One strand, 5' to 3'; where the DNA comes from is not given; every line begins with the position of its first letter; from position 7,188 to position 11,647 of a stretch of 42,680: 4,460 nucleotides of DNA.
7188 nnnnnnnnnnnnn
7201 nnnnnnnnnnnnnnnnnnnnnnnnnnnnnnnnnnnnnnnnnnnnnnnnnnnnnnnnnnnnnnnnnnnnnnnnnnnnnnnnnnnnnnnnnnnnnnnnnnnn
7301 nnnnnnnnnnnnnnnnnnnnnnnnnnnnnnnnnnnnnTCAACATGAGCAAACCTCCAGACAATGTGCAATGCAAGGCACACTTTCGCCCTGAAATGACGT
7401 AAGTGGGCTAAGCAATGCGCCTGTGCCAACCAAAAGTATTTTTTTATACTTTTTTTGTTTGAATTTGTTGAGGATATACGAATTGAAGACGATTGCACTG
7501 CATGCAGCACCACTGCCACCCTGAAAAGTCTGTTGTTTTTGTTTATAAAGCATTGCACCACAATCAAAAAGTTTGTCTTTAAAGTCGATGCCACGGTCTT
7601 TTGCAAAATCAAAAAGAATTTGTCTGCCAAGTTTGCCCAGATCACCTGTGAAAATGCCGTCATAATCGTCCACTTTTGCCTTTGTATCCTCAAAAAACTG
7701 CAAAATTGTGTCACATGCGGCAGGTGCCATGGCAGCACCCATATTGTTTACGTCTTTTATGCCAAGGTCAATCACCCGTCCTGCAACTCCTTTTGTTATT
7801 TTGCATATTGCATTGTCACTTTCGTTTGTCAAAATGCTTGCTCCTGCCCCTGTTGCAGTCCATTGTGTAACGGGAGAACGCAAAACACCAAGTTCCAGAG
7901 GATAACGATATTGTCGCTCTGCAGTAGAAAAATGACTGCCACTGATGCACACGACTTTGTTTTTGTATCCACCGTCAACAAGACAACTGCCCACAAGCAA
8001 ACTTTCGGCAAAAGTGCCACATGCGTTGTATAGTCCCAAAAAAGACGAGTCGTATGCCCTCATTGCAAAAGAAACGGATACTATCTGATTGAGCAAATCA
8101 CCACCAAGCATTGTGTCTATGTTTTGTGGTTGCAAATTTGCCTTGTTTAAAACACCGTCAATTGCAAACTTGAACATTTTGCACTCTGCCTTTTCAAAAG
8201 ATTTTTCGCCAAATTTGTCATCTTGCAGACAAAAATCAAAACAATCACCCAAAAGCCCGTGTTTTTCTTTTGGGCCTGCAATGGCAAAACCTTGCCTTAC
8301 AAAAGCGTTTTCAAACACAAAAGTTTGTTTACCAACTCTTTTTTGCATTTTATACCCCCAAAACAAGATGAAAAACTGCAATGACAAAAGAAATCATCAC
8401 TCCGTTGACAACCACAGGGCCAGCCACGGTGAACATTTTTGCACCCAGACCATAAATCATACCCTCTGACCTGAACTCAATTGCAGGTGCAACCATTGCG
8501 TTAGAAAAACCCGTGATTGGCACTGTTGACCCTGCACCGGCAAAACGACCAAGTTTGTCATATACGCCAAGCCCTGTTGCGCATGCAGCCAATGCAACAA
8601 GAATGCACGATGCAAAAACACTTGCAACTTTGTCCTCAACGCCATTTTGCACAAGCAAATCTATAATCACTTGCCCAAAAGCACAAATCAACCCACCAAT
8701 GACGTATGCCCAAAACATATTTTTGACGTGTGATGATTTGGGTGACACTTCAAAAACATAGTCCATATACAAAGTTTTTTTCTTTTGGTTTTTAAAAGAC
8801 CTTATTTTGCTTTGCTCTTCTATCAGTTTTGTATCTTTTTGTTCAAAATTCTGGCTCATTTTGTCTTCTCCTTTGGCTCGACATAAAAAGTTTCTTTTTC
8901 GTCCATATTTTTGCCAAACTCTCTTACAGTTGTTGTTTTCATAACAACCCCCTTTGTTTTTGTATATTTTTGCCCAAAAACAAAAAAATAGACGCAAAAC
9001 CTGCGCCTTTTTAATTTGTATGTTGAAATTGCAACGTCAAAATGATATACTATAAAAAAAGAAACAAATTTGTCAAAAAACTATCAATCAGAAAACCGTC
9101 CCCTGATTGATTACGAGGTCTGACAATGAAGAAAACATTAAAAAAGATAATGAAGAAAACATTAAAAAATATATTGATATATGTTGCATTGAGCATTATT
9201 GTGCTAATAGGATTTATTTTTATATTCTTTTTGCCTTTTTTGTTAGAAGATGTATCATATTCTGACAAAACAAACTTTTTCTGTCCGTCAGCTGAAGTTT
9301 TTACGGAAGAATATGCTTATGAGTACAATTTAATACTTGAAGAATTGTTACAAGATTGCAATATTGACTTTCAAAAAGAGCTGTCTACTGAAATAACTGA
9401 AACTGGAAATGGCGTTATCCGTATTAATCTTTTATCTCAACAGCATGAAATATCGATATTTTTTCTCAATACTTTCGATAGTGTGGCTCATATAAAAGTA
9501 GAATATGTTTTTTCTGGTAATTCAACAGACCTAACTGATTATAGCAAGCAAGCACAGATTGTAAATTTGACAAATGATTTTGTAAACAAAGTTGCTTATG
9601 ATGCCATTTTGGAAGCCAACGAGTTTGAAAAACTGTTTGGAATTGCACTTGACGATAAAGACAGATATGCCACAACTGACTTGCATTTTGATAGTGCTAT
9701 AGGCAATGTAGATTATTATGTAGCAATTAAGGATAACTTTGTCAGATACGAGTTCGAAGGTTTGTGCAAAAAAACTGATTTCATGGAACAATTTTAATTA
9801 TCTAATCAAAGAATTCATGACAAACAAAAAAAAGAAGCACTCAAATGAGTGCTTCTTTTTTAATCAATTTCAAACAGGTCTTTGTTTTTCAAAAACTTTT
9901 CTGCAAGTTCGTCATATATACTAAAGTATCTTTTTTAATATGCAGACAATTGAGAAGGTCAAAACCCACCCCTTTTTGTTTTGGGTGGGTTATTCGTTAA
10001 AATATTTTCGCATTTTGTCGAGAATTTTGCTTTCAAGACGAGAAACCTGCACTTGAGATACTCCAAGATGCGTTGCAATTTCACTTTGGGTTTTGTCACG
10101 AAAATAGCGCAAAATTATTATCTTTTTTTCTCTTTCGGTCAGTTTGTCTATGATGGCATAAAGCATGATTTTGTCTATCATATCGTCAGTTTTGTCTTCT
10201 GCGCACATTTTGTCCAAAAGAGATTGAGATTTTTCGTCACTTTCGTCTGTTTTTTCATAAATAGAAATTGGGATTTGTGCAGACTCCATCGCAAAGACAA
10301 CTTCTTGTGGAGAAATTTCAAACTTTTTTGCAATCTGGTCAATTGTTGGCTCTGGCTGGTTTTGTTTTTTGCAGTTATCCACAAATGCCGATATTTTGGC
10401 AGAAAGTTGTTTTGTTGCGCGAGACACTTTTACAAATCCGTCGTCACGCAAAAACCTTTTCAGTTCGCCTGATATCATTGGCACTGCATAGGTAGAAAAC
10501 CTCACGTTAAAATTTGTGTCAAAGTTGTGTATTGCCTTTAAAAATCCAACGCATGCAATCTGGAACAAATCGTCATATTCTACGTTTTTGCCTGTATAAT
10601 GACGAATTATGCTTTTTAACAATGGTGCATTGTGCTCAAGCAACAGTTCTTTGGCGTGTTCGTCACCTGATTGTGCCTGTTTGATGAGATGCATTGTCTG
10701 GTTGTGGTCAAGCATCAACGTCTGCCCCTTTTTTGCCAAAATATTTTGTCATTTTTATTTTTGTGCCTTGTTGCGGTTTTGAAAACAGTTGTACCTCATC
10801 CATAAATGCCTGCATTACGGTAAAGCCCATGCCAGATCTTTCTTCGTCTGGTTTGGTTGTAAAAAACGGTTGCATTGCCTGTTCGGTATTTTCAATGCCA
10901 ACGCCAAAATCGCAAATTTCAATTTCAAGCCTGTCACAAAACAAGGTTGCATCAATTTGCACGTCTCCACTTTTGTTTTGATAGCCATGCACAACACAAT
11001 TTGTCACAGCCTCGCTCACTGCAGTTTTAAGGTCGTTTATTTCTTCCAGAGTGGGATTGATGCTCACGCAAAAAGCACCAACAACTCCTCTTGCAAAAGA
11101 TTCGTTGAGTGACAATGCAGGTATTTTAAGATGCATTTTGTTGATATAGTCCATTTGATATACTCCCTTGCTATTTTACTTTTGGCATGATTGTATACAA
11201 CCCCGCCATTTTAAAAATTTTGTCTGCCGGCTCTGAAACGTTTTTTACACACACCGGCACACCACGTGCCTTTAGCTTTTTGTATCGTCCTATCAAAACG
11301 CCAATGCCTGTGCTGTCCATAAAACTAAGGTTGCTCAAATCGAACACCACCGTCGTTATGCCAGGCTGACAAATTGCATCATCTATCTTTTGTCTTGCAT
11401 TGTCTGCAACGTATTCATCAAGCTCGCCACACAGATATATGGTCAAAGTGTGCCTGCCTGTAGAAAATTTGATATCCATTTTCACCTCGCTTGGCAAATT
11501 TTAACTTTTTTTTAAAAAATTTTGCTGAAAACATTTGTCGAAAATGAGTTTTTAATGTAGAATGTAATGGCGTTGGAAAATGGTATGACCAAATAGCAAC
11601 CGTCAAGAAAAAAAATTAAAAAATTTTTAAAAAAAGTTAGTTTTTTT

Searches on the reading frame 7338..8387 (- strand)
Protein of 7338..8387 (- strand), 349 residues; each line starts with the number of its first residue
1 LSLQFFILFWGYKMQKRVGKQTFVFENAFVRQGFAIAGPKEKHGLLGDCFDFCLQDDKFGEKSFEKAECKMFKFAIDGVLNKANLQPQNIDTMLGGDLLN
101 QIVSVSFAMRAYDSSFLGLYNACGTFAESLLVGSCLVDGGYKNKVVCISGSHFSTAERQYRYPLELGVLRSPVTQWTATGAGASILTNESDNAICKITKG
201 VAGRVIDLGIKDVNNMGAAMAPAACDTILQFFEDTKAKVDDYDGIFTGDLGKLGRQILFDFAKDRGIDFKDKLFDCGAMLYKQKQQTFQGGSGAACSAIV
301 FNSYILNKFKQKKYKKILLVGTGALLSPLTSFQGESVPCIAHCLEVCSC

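Call 50: search_protein_families(library=pfam, proteins=[window:7338-8387:-], max_evalue=0.00001)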
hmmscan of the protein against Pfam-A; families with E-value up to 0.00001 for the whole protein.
window:7338-8387:- (349 aa): 1 family
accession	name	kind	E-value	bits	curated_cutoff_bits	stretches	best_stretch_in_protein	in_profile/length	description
PF07451.17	SpoVAD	-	9.3e-126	419.4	22.1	1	19-345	1-327/329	Stage V sporulation protein AD (SpoVAD)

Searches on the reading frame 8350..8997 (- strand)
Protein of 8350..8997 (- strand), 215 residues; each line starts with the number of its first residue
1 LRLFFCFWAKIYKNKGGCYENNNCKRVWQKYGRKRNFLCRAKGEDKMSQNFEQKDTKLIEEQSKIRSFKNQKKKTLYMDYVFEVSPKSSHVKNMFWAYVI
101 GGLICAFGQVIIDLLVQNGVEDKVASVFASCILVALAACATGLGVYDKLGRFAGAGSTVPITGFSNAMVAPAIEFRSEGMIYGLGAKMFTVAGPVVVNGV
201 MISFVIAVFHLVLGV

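Call 31: search_protein_families(library=pfam, proteins=[window:8350-8997:-], max_evalue=0.00001)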
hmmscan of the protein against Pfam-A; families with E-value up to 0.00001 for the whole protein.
window:8350-8997:- (215 aa): 1 family
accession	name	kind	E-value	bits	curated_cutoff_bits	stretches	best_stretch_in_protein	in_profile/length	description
PF03862.18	SpoVAC_SpoVAEB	-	1.7e-37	128.7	25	1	93-208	1-116/117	SpoVAC/SpoVAEB sporulation membrane protein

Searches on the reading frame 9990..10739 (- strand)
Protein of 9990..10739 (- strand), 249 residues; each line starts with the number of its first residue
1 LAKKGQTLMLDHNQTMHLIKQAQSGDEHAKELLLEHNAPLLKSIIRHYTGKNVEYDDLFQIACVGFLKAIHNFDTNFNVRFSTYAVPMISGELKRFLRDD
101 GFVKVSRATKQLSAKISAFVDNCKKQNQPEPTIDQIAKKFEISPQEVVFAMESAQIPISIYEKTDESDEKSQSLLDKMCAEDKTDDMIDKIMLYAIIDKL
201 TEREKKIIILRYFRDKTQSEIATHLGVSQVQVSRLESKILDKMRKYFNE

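Call 31: search_protein_families(library=pfam, proteins=[window:9990-10739:-], max_evalue=0.00001)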
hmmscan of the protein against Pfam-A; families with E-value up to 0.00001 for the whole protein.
window:9990-10739:- (249 aa): 4 families
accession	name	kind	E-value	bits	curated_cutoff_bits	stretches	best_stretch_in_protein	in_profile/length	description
PF04542.20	Sigma70_r2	-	4.6e-18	65.2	24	1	33-100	1-68/71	Sigma-70 region 2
PF04545.22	Sigma70_r4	-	1.9e-17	63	24.1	1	197-245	2-50/50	Sigma-70, region 4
PF08281.18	Sigma70_r4_2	-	4e-10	39.6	25.7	1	192-232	3-43/54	Sigma-70, region 4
PF04539.22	Sigma70_r3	-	2.6e-07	31.1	25.3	0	115-176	5-67/78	Sigma-70 region 3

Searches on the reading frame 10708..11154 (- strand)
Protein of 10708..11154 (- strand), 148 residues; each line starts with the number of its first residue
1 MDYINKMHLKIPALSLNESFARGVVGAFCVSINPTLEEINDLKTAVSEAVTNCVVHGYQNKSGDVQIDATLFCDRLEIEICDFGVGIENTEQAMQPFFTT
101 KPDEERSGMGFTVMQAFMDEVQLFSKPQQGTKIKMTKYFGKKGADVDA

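Call 31: search_protein_families(library=pfam, proteins=[window:10708-11154:-], max_evalue=0.00001)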
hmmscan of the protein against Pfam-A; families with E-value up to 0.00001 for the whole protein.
window:10708-11154:- (148 aa): 2 families
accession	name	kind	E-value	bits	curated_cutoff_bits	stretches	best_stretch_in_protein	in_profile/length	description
PF13581.12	HATPase_c_2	-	3.6e-21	75.9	27.4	1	20-137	10-127/127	Histidine kinase-like ATPase domain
PF02518.31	HATPase_c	-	3e-13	50.6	26.4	1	40-136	4-106/111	Histidine kinase-, DNA gyrase B-, and HSP90-like ATPase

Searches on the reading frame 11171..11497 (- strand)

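Call 31: search_protein_families(library=pfam, proteins=[window:11171-11497:-], max_evalue=0.00001)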
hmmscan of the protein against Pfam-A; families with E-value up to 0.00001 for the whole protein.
window:11171-11497:- (108 aa): 2 families
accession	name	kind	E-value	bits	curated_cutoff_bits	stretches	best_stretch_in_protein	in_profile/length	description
PF01740.26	STAS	-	4.6e-19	68.6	22.6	1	16-104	9-97/106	STAS domain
PF13466.11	STAS_2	-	2.4e-09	37.7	29.2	1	22-100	3-79/80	STAS domain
